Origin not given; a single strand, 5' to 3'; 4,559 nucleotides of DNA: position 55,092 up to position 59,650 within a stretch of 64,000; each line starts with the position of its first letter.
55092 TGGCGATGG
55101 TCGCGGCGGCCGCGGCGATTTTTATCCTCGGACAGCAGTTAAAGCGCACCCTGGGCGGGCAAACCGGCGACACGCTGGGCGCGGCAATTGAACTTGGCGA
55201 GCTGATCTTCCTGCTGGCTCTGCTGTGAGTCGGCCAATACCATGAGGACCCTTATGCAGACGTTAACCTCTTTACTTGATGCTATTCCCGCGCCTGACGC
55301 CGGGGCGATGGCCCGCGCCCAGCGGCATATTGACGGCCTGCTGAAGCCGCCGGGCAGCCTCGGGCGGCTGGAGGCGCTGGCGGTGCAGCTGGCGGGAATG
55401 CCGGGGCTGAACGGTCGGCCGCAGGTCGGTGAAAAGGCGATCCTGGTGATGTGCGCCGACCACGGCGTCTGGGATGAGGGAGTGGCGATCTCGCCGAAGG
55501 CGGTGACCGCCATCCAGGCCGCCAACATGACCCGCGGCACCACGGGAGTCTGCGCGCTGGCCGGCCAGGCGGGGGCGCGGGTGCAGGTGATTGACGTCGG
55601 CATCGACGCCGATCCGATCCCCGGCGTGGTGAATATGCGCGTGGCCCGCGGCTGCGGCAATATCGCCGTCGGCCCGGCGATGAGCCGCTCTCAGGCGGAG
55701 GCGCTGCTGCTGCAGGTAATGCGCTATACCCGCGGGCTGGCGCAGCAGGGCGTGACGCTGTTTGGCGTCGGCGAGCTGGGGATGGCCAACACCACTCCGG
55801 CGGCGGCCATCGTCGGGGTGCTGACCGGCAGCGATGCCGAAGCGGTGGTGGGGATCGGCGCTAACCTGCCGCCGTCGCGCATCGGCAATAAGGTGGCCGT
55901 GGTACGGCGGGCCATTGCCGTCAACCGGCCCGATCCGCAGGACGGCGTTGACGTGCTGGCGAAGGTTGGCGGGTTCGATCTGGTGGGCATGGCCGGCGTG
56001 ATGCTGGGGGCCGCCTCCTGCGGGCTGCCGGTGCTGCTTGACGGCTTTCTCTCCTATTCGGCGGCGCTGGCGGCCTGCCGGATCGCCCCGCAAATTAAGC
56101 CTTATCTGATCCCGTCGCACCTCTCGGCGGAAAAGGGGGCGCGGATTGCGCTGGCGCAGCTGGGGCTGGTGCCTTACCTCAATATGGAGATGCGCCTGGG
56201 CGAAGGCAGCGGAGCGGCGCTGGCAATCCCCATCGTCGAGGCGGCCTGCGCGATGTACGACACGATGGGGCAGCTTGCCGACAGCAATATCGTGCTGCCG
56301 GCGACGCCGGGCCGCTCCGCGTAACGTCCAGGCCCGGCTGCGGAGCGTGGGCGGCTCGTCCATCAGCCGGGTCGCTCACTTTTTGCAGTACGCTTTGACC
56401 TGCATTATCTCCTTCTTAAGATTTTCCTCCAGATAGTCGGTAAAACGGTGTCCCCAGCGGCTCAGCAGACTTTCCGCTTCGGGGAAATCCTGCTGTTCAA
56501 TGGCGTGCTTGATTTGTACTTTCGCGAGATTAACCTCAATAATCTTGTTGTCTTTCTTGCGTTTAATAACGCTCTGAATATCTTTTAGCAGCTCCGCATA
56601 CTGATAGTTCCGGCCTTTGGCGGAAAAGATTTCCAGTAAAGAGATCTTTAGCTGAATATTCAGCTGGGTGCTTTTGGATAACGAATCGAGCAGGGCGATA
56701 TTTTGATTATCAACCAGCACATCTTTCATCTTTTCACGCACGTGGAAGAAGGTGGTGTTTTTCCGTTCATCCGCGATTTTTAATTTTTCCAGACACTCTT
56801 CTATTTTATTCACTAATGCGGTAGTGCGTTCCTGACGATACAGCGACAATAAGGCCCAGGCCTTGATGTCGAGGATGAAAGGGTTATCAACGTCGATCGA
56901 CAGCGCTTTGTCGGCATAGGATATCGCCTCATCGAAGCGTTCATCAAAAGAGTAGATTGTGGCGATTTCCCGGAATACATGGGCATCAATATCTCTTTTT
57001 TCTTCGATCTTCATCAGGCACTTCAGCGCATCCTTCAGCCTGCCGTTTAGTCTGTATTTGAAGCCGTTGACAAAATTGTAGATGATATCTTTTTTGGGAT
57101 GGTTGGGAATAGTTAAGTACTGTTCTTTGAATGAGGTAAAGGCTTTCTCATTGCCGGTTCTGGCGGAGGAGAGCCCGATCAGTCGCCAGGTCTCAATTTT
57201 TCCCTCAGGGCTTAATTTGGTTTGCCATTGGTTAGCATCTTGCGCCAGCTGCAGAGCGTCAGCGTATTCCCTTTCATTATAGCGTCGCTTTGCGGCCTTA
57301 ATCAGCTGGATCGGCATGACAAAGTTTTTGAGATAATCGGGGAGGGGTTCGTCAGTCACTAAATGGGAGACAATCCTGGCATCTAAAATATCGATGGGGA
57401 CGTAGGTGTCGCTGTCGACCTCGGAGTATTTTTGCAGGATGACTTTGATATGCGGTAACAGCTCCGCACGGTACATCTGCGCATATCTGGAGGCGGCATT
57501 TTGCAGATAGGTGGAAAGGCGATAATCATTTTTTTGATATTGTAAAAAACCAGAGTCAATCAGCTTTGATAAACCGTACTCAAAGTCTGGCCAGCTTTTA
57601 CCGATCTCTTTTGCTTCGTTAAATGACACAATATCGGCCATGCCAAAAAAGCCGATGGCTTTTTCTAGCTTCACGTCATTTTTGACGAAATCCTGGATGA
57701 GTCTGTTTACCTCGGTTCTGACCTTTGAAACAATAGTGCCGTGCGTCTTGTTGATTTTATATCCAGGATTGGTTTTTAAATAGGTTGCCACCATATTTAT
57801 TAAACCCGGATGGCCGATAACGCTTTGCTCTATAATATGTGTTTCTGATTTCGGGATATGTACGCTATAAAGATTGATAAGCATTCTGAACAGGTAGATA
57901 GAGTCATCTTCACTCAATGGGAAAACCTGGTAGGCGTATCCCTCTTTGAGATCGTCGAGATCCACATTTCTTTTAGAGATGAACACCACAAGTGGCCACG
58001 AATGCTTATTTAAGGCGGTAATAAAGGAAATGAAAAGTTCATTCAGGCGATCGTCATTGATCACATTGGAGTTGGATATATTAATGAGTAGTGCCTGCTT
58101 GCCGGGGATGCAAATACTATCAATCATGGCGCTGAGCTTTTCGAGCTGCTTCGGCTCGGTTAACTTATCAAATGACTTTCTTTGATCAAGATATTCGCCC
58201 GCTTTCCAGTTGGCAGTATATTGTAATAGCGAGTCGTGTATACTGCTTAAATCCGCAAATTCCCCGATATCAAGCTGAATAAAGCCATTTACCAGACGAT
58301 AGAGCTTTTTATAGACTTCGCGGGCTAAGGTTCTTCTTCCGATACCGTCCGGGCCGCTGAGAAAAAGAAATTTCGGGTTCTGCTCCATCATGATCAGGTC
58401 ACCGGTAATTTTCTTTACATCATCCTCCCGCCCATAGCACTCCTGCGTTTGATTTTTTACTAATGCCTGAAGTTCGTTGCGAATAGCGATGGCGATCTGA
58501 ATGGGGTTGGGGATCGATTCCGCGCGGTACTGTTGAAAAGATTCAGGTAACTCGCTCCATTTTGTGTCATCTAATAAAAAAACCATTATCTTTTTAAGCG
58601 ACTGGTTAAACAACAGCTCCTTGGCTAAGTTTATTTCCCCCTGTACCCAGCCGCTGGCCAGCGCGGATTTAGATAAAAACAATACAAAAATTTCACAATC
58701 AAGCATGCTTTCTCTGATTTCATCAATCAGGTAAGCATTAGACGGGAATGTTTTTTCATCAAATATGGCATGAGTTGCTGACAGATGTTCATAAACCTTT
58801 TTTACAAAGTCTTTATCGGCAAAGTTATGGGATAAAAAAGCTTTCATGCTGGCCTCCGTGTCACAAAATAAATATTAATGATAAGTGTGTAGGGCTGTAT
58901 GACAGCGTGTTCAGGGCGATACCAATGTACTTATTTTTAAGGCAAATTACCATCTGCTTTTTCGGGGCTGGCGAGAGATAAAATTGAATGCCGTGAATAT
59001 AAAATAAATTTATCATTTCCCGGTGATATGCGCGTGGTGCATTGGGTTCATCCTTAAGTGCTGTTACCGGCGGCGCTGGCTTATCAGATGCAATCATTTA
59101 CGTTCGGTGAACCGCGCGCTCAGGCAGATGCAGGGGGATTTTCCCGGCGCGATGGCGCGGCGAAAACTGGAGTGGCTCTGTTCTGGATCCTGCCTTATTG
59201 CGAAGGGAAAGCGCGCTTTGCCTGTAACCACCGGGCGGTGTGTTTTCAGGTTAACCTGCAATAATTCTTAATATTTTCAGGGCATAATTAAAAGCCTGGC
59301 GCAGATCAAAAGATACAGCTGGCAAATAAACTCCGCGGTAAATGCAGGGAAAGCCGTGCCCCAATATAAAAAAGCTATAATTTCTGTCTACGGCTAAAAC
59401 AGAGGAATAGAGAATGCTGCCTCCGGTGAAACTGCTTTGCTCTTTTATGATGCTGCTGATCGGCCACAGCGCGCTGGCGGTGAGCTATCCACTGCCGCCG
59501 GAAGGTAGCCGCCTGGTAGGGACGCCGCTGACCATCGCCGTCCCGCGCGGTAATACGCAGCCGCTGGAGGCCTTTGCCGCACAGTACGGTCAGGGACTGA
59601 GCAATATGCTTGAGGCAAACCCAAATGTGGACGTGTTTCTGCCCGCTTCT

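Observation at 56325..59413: Low-GC single-gene insertion encoding a TIR-NTPase-TPR protein between cobT and ldtA: candidate NLR-like antiphage system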

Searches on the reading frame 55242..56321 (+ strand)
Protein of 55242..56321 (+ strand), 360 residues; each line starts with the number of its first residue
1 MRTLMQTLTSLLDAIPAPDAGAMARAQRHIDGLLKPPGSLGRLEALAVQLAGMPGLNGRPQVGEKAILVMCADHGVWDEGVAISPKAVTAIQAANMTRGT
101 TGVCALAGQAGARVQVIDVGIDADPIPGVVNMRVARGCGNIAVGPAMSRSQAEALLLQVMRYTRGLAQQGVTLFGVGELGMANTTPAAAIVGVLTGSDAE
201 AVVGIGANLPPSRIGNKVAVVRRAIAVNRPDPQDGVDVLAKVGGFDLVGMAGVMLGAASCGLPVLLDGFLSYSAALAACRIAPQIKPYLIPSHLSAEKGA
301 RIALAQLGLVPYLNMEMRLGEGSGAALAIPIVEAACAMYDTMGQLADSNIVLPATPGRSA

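Call 65: find_homologous_proteins(query=window:55242-56321:+, max_evalue=1e-50)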
Query window:55242-56321:+ (360 aa): 3953 proteins with E <= 1e-50 among 8000 candidates; the best 120 are listed.
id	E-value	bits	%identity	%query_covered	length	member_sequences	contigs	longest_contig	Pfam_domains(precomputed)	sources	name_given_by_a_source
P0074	1.5e-220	749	100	99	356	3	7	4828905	PF02277.23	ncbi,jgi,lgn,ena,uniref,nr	ncbi:nicotinate-nucleotide--dimethylbenzimidazole phosphoribosyltransferase [Intestinirhabdus alba]|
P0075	2.7e-192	656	89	97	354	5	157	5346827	PF02277.23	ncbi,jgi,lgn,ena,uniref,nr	ncbi:nicotinate-nucleotide--dimethylbenzimidazole phosphoribosyltransferase [Citrobacter rodentium]|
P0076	4.5e-188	643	88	97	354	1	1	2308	PF02277.23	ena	-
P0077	5.5e-187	639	87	97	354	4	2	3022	PF02277.23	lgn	-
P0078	7.5e-187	639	87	97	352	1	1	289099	PF02277.23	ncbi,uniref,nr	ncbi:nicotinate-nucleotide--dimethylbenzimidazole phosphoribosyltransferase [Citrobacter sedlakii]|u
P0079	1.1e-186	638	87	97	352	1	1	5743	PF02277.23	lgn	-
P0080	1.4e-186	638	87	97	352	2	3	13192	PF02277.23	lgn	-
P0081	2.3e-186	637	86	97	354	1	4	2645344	PF02277.23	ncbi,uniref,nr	ncbi:nicotinate-nucleotide--dimethylbenzimidazole phosphoribosyltransferase [Citrobacter amalonaticu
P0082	3.2e-186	636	87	97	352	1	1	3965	PF02277.23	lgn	-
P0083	7.2e-186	635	87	97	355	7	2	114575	PF02277.23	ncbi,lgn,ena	-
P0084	8.9e-186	635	87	97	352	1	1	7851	PF02277.23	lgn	-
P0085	9.0e-186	635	86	97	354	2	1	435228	PF02277.23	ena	-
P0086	1.2e-185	635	87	97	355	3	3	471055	PF02277.23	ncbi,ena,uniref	ncbi:nicotinate-nucleotide--dimethylbenzimidazole phosphoribosyltransferase [Citrobacter amalonaticu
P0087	1.7e-185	634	86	97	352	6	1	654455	PF02277.23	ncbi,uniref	ncbi:nicotinate-nucleotide--dimethylbenzimidazole phosphoribosyltransferase [Citrobacter tructae]|un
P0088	2.3e-185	634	86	97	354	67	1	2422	PF02277.23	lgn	-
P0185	1.4e-183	628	85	97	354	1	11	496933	PF02277.23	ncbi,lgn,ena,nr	ncbi:nicotinate-nucleotide--dimethylbenzimidazole phosphoribosyltransferase [Salmonella enterica sub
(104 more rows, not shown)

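Call 66: find_encoding_contigs(protein=P0074, flank=6000, max_places=8)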
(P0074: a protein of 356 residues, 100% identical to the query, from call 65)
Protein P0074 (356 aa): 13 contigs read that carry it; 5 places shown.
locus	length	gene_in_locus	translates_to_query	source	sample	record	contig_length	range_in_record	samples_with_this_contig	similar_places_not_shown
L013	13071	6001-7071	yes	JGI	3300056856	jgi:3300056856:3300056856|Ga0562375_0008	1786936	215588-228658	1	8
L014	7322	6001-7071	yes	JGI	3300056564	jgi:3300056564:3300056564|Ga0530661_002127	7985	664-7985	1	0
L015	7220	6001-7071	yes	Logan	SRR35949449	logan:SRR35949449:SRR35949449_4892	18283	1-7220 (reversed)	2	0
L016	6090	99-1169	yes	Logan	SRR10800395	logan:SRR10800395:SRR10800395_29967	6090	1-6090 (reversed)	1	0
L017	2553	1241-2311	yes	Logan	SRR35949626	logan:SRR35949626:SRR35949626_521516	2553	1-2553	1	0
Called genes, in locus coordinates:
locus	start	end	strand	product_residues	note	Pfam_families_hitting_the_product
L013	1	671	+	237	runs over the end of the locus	PF00590:TP_methylase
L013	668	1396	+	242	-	PF01891:CbiM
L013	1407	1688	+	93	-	PF02553:CbiN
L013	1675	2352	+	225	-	PF02361:CbiQ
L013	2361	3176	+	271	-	PF00005:ABC_tran, PF02463:SMC_N (faint), PF13304:AAA_21 (weak)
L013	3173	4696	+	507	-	PF01656:CbiA, PF13500:AAA_26, PF07685:GATase_3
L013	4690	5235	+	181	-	PF02283:CobU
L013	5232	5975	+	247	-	PF02654:CobS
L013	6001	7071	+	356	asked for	PF02277:DBI_PRT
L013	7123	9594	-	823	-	PF13676:TIR_2, PF13191:AAA_16 (faint)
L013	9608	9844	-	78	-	-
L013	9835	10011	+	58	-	-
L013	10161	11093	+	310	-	PF03734:YkuD, PF17969:Ldt_C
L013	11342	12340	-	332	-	PF13421:Band_7_1, PF01145:Band_7, PF09851:SHOCT (weak)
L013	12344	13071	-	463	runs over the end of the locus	-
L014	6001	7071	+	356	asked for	PF02277:DBI_PRT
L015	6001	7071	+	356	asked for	PF02277:DBI_PRT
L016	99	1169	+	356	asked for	PF02277:DBI_PRT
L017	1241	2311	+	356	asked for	PF02277:DBI_PRT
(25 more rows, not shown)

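Call 67: find_encoding_contigs(protein=P0075, flank=4000, max_places=2)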
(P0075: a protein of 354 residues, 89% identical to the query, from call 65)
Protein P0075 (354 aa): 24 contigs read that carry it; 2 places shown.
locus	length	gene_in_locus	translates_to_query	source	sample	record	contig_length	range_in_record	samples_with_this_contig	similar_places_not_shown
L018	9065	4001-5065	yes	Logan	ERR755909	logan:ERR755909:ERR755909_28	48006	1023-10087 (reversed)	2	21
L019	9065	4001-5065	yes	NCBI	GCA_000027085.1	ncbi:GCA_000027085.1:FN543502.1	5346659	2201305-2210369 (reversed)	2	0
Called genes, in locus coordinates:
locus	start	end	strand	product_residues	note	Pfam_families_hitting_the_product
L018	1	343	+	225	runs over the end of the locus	PF02361:CbiQ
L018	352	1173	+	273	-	PF00005:ABC_tran, PF02463:SMC_N (weak), PF13304:AAA_21 (weak)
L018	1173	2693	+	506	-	PF01656:CbiA, PF13500:AAA_26, PF07685:GATase_3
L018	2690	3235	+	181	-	PF02283:CobU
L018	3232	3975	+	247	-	PF02654:CobS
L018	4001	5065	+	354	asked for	PF02277:DBI_PRT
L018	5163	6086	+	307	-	PF03734:YkuD, PF17969:Ldt_C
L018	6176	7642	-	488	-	PF03606:DcuC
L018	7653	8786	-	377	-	PF07969:Amidohydro_3 (faint), PF01979:Amidohydro_1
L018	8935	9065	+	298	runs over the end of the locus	PF00126:HTH_1, PF03466:LysR_substrate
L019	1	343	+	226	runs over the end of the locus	PF02361:CbiQ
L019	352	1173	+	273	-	PF00005:ABC_tran, PF02463:SMC_N (weak), PF13304:AAA_21 (weak)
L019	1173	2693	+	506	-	PF01656:CbiA, PF13500:AAA_26, PF07685:GATase_3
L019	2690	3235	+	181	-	PF02283:CobU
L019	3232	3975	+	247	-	PF02654:CobS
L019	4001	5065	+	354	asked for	PF02277:DBI_PRT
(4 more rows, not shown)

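Call 68: find_encoding_contigs(protein=P0185, flank=4000, max_places=2)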
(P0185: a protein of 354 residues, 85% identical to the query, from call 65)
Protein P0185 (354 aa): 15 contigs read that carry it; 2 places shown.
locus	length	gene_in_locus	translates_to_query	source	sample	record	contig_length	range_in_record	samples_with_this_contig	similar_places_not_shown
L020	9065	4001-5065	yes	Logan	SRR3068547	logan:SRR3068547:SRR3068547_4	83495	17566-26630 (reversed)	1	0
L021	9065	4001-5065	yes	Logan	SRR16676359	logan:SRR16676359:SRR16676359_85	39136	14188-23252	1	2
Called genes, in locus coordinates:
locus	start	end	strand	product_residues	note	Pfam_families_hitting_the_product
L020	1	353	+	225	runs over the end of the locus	PF02361:CbiQ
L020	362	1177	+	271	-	PF00005:ABC_tran, PF02463:SMC_N (weak), PF13175:AAA_15 (faint), PF13304:AAA_21 (weak)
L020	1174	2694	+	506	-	PF01656:CbiA, PF13500:AAA_26, PF07685:GATase_3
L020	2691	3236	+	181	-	PF02283:CobU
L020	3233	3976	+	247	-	PF02654:CobS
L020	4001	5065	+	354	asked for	PF02277:DBI_PRT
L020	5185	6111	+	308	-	PF03734:YkuD, PF17969:Ldt_C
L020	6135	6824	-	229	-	PF00005:ABC_tran, PF02463:SMC_N (faint), PF13304:AAA_21 (weak)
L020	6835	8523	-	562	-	PF00528:BPD_transp_1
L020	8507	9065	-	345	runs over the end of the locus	PF13531:SBP_bac_11, PF01547:SBP_bac_1, PF13416:SBP_bac_8, PF13343:SBP_bac_6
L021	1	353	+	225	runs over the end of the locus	PF02361:CbiQ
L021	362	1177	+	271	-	PF00005:ABC_tran, PF02463:SMC_N (weak), PF13175:AAA_15 (faint), PF13304:AAA_21 (weak)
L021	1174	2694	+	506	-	PF01656:CbiA, PF13500:AAA_26, PF07685:GATase_3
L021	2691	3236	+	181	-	PF02283:CobU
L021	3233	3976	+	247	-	PF02654:CobS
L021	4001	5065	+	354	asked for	PF02277:DBI_PRT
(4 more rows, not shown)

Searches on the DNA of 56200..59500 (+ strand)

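Call 56: search_rna_families(source=window, start=56200, end=59500, threshold=evalue, max_evalue=1)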
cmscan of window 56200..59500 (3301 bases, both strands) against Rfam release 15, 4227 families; matches with E-value up to 1: 1.
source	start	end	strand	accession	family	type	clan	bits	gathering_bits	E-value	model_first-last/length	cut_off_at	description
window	57139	57178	+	RF03811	mir-1896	Gene; miRNA;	-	22.8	100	0.24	1-81/81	no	mir-1896 microRNA precursor family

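Call 59: search_dna_similar(query=window:58848-59413:+, collection=ecoli_genomes, mode=distant, max_rows=6, max_evalue=0.001)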
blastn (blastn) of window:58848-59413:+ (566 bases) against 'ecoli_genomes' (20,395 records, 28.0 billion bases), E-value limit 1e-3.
No match.

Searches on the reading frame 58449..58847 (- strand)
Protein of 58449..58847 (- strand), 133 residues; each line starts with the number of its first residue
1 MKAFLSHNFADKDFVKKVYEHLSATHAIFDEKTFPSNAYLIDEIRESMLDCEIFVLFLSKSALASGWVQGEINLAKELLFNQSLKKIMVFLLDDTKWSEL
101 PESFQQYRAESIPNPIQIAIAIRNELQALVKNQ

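Call 50: search_solved_structures(query=window:58449-58847:-, max_evalue=0.01, show_alignments=5)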
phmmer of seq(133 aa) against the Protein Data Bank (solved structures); distinct sequences matched with E-value up to 0.01: 2.
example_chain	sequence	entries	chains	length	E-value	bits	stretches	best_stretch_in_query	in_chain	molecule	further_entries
9m0n_A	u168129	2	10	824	5.6e-15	59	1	1-96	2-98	Tetratricopeptide repeat protein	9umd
9mud_K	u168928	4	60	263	7.9e-07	32.7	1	2-93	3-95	Cat1 (CRISPR associated TIR 1) pentagonal filament | Cat1 (CRISPR associated TIR 1) pentagonal filament assembly | Cat1 (CRISPR-associated TIR 1)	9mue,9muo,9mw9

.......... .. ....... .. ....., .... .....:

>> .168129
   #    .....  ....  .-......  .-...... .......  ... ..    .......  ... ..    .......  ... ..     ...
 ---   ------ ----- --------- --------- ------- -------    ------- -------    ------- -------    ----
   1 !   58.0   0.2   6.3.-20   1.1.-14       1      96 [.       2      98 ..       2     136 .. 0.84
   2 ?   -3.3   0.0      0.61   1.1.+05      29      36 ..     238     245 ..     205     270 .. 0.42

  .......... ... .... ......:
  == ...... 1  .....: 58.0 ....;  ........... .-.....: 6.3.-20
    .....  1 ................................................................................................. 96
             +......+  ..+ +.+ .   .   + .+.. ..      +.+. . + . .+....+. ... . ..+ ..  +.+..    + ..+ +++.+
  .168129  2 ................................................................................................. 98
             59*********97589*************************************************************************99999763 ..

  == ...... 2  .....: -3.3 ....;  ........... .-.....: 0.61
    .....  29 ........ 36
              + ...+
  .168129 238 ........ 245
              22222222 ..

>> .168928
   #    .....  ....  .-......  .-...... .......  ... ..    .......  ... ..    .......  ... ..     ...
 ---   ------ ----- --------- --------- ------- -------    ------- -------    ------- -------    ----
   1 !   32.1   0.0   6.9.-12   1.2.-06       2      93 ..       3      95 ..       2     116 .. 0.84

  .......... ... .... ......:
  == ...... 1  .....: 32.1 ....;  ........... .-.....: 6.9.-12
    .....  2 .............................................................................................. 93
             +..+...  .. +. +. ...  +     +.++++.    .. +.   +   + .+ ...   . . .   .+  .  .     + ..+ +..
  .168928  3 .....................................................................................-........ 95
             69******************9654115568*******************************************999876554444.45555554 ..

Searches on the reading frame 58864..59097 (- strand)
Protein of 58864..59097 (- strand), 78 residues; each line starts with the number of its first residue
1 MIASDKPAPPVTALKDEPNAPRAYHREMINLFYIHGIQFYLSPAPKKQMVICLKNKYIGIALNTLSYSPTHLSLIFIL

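Call 41: search_protein_families(library=pfam, proteins=[window:58864-59097:-], max_evalue=0.01)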
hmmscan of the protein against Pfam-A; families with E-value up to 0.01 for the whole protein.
window:58864-59097:- (78 aa): 0 families

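Call 42: search_protein_families(library=padloc, proteins=[window:58864-59097:-], max_evalue=0.01)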
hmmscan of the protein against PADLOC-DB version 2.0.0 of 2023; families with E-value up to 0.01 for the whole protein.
window:58864-59097:- (78 aa): 0 families
